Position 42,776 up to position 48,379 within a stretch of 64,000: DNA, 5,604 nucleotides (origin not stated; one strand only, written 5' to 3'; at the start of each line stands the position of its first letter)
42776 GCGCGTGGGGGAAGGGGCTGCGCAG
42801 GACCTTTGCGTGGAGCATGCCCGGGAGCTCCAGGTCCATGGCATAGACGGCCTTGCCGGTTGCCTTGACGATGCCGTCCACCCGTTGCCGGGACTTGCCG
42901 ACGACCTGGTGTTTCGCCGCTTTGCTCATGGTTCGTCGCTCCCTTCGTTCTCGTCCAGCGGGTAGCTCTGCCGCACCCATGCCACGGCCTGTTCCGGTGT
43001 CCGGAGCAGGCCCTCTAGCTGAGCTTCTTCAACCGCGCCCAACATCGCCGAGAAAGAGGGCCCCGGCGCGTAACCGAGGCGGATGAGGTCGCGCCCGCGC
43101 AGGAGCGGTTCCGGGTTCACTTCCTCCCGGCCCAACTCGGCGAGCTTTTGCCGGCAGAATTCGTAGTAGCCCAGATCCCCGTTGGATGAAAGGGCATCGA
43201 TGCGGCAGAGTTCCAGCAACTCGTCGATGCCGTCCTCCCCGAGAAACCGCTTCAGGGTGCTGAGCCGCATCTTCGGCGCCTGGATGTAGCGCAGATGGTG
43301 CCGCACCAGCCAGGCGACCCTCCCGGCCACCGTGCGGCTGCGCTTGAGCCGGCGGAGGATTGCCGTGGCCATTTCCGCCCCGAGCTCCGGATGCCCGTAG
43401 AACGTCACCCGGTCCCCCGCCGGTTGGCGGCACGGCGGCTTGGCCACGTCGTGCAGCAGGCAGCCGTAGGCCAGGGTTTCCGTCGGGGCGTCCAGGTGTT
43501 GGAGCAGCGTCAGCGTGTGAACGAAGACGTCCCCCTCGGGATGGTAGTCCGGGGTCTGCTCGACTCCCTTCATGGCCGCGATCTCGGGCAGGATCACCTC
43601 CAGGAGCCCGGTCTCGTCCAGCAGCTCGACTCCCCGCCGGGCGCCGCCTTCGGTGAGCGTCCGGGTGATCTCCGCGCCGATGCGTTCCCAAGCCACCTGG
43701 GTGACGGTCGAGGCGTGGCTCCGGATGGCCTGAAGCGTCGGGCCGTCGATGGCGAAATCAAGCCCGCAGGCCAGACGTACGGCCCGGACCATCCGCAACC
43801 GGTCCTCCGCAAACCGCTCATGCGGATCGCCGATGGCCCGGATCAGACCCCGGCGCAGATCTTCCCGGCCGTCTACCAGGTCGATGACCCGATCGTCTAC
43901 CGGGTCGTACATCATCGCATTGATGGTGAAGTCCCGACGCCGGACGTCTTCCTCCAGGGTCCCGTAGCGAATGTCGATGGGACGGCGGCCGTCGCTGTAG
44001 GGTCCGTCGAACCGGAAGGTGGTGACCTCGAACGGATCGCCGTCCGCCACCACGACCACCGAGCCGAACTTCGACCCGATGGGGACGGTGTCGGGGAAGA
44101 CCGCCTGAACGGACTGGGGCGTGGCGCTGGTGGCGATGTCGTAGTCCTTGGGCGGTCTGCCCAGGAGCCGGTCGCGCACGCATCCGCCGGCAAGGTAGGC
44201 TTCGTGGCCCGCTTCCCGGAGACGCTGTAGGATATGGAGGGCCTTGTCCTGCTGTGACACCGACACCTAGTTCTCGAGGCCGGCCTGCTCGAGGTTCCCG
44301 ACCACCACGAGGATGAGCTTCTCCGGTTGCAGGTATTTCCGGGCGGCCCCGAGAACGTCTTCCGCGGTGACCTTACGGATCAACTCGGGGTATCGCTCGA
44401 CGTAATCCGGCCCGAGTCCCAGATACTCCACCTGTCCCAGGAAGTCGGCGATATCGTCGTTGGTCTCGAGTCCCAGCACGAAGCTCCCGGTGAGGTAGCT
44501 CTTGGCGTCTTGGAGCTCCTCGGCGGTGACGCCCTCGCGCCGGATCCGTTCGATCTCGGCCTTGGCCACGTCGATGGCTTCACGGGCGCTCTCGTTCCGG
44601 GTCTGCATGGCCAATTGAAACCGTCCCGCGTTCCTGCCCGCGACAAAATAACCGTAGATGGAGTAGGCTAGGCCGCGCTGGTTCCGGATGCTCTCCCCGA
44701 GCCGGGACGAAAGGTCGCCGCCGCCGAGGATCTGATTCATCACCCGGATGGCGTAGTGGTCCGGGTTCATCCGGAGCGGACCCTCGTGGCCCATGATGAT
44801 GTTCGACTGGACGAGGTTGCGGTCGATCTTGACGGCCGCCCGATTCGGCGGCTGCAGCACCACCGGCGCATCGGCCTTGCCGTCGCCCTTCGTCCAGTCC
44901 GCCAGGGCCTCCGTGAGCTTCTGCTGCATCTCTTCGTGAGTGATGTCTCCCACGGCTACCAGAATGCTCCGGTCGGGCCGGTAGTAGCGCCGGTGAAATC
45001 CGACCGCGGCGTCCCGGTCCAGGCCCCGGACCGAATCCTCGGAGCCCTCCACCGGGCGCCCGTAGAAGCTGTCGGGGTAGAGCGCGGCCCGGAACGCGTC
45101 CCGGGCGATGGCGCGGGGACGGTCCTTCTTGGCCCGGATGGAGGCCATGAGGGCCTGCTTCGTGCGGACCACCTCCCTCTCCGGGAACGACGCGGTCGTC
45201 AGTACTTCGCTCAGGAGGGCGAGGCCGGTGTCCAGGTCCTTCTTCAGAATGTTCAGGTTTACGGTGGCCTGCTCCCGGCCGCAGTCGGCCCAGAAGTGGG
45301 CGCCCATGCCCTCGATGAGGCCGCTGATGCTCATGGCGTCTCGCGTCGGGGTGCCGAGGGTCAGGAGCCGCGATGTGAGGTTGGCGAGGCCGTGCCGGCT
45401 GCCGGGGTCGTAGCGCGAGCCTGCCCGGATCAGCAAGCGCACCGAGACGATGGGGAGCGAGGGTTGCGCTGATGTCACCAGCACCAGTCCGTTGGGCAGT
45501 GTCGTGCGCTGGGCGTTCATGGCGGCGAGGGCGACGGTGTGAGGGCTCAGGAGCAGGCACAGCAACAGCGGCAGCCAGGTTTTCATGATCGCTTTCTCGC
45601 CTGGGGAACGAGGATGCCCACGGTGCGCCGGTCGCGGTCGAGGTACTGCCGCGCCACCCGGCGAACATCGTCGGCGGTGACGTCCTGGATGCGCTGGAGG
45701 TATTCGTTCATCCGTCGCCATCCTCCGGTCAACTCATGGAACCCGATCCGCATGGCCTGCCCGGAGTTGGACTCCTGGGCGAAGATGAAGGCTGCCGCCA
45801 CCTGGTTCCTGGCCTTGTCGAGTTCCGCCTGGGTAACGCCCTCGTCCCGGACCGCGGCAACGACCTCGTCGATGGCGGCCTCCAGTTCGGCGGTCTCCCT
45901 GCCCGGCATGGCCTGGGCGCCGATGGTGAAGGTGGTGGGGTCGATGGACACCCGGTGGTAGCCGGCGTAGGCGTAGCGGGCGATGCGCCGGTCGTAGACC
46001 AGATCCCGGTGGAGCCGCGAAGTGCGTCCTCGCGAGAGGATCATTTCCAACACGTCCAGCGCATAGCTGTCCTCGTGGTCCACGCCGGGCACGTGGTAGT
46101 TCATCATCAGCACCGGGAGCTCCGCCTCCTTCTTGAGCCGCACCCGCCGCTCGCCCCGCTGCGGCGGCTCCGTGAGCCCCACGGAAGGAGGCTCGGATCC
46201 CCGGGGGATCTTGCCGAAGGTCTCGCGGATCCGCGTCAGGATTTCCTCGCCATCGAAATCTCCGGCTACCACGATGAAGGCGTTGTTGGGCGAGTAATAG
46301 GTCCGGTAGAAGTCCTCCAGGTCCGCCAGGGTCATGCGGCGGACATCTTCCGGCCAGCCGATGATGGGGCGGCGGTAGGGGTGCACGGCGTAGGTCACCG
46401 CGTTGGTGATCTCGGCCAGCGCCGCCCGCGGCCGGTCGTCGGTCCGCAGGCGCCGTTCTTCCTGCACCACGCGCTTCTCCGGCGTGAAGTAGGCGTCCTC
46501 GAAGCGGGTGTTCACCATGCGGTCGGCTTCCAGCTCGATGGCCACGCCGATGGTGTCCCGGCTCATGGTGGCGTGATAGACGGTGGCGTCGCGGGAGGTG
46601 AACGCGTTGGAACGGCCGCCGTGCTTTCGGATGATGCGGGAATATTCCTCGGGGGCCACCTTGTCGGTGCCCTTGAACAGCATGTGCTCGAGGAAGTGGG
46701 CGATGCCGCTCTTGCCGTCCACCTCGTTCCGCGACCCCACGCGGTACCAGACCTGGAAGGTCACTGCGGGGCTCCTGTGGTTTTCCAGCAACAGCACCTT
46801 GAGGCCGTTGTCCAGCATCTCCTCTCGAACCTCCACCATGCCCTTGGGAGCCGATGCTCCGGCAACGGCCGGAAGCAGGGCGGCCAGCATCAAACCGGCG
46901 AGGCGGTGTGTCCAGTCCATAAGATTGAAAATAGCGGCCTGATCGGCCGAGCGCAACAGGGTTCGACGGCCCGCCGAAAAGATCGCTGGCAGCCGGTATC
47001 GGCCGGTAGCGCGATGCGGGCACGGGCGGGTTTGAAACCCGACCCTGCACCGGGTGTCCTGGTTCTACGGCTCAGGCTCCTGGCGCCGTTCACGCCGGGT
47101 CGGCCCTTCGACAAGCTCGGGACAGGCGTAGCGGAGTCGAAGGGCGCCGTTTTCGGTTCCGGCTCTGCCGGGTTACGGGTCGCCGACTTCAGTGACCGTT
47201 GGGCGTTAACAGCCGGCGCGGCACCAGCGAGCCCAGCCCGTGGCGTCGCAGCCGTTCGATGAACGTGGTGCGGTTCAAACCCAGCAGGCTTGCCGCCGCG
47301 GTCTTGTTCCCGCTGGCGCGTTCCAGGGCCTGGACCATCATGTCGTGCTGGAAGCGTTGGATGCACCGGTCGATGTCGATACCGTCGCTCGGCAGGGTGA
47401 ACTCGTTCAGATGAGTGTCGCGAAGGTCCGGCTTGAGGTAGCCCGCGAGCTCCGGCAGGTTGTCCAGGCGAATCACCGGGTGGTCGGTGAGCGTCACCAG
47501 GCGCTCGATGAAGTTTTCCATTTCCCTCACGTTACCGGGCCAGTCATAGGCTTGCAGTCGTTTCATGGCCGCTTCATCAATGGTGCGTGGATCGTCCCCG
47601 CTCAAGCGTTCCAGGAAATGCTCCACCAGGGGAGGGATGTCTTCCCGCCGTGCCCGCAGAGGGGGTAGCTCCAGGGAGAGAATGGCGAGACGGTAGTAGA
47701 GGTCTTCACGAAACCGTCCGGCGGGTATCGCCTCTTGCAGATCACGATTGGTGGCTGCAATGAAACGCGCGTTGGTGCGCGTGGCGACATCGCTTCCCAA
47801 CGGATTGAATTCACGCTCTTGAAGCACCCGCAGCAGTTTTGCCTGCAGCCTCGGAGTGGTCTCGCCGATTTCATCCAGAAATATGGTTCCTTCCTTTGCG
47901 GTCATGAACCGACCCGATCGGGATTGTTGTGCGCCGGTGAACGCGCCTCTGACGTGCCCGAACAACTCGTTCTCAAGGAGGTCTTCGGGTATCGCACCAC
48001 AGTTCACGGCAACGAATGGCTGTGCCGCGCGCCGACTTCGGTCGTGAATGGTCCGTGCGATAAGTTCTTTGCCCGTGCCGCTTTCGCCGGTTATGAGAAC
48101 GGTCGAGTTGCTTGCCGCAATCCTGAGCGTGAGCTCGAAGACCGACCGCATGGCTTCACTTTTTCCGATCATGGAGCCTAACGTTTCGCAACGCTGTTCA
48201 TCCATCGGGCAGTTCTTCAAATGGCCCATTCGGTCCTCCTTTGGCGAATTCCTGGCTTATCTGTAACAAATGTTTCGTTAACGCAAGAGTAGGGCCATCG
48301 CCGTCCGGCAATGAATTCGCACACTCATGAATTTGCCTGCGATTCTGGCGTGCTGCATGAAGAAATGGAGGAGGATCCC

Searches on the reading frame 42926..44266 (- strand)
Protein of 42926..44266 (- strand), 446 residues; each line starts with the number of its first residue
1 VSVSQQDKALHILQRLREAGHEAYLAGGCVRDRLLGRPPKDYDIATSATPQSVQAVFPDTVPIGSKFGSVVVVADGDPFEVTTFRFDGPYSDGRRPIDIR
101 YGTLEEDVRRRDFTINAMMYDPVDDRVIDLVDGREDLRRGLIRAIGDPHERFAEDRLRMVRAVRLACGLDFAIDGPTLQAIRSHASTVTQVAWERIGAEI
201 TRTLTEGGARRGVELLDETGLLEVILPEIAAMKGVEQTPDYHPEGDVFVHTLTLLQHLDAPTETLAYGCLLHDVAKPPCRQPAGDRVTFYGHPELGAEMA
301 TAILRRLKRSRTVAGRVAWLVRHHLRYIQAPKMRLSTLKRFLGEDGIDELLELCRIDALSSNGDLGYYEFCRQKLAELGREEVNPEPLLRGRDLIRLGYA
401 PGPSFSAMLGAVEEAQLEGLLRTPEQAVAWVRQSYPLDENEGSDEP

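Call 53: search_protein_families(library=pfam, proteins=[window:42926-44266:-], max_evalue=0.001)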
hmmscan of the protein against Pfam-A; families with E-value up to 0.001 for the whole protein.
window:42926-44266:- (446 aa): 3 families
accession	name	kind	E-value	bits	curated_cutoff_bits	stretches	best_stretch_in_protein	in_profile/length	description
PF01743.26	PolyA_pol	-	9.7e-36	123.3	23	1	23-143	1-126/126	Poly A polymerase head domain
PF12627.12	PolyA_pol_RNAbd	-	1.9e-16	60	22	1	170-231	1-62/64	Probable RNA and SrmB- binding site of polymerase A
PF01966.28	HD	-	1.6e-08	35.3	22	1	254-360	15-114/116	HD domain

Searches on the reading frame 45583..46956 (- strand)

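Call 53: search_protein_families(library=pfam, proteins=[window:45583-46956:-], max_evalue=0.001)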
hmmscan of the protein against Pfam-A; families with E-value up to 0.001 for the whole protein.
window:45583-46956:- (457 aa): 2 families
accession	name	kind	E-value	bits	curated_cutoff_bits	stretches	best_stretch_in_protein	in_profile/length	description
PF05193.26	Peptidase_M16_C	-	1.1e-38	133.4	23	1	208-385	2-180/181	Peptidase M16 inactive domain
PF00675.25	Peptidase_M16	-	6.4e-30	104.5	22.3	1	54-199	2-146/149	Insulinase (Peptidase family M16)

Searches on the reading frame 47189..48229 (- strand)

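Call 53: search_protein_families(library=pfam, proteins=[window:47189-48229:-], max_evalue=0.001)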
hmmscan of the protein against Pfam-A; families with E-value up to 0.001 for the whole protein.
window:47189-48229:- (346 aa): 10 families
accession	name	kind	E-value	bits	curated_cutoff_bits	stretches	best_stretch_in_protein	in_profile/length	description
PF00158.32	Sigma54_activat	-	6.2e-69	231.4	20.2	1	20-186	1-167/168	Sigma-54 interaction domain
PF25601.1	AAA_lid_14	-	1.3e-23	83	27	1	192-261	1-73/87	AAA+ ATPase lid domain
PF14532.12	Sigma54_activ_2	-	1.4e-22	80.8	25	1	21-191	1-138/138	Sigma-54 interaction domain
PF02954.25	HTH_8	-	7.1e-11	42.1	22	1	293-329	5-41/42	Bacterial regulatory protein, Fis family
PF07728.20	AAA_5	-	4.5e-10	40.1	22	1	44-162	2-123/139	AAA domain (dynein-related subfamily)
PF00004.35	AAA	-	2.6e-08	34.8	21.2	1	44-178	1-128/131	ATPase family associated with various cellular activities (AAA)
PF07724.20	AAA_2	-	0.0001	22.8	27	1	42-168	4-131/166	AAA domain (Cdc48 subfamily)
PF01078.27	Mg_chelatase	-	0.00011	22.2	20.3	0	99-140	93-134/207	Magnesium chelatase, subunit ChlI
PF07726.17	AAA_3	-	0.00029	21.2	27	1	44-151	2-101/131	ATPase family associated with various cellular activities (AAA)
PF13191.12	AAA_16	-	0.00057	20.9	32.6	0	22-114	4-100/167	AAA ATPase domain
